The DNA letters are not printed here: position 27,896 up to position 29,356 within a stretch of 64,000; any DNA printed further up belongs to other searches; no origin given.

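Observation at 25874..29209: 1,090-aa HTH-Mrr-nuclease-TPR fusion protein in an accessory segment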

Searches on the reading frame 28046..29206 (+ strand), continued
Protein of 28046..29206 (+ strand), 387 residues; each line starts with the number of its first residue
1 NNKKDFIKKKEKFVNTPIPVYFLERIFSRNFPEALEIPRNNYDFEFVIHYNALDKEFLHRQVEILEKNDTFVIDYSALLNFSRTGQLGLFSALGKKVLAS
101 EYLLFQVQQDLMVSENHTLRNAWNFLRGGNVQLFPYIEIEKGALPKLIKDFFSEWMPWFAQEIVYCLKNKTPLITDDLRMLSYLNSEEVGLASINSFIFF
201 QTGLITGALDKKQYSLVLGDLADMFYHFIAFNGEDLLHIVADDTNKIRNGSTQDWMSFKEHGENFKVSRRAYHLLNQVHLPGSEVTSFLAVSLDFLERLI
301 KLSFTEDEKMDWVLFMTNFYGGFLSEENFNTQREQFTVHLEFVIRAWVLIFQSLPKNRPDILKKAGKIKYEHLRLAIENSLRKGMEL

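Call 65: find_homologous_proteins(query=P0076, max_evalue=1e-10)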
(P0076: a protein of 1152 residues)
Query P0076 (1152 aa): 7 proteins with E <= 1e-10 among 8000 candidates.
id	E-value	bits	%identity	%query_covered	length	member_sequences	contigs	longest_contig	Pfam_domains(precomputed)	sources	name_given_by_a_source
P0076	0.0e+0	2600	100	100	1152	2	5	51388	PF13431.13,PF25062.2,PF13428.13,PF25064.2,PF14559.13,PF00515.35,PF12895.14,PF13424.13,PF21033.5,PF13432.13,PF20698.4,PF13181.13,PF07719.24,PF13174.13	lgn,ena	-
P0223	0.0e+0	1810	68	100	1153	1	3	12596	PF13428.13,PF07721.21,PF14559.13,PF00515.35,PF12895.14,PF13424.13,PF21033.5,PF13432.13,PF20698.4,PF13181.13,PF07719.24,PF13174.13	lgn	-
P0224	0.0e+0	1744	67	98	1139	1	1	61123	PF14559.13,PF00515.35,PF12895.14,PF13424.13,PF13432.13,PF13428.13,PF13181.13,PF07719.24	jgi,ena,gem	-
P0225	0.0e+0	1109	73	59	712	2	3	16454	PF25062.2,PF13428.13,PF25064.2,PF14559.13,PF00515.35,PF12895.14,PF13424.13,PF21033.5,PF13432.13,PF13181.13,PF07719.24,PF13174.13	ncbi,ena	-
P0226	3.0e-247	842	37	98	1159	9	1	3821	PF13431.13,PF23914.2,PF13176.13,PF13428.13,PF14559.13,PF25068.3,PF00515.35,PF12895.14,PF13424.13,PF13432.13,PF20698.4,PF13181.13,PF11848.14,PF07719.24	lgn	-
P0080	8.4e-235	801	36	96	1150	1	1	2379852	PF13431.13,PF25058.2,PF13428.13,PF13374.13,PF14559.13,PF25068.3,PF00515.35,PF12895.14,PF13424.13,PF21033.5,PF13432.13,PF13429.13,PF13181.13,PF11848.14,PF07719.24,PF13174.13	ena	-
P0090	1.0e-220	754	35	98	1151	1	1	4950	PF14559.13,PF00515.35,PF12895.14,PF13424.13,PF13432.13,PF13428.13,PF13429.13,PF13181.13,PF11848.14,PF07719.24,PF13174.13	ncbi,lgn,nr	ncbi:MAG: hypothetical protein JXA99_03840 [Candidatus Lokiarchaeota archaeon]|nr:hypothetical prote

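Call 72: find_related_loci(query=A2, collection=viral_contigs, flank=8000)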
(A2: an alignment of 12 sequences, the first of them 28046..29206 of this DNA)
Query A2 (387 aa) in viral_contigs; peptide patterns used: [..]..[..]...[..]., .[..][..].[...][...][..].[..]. (x = any residue, [..] = any of these).
35 stretches matched a pattern, but none encodes a relative of the query by tblastn (E <= 1e-3).
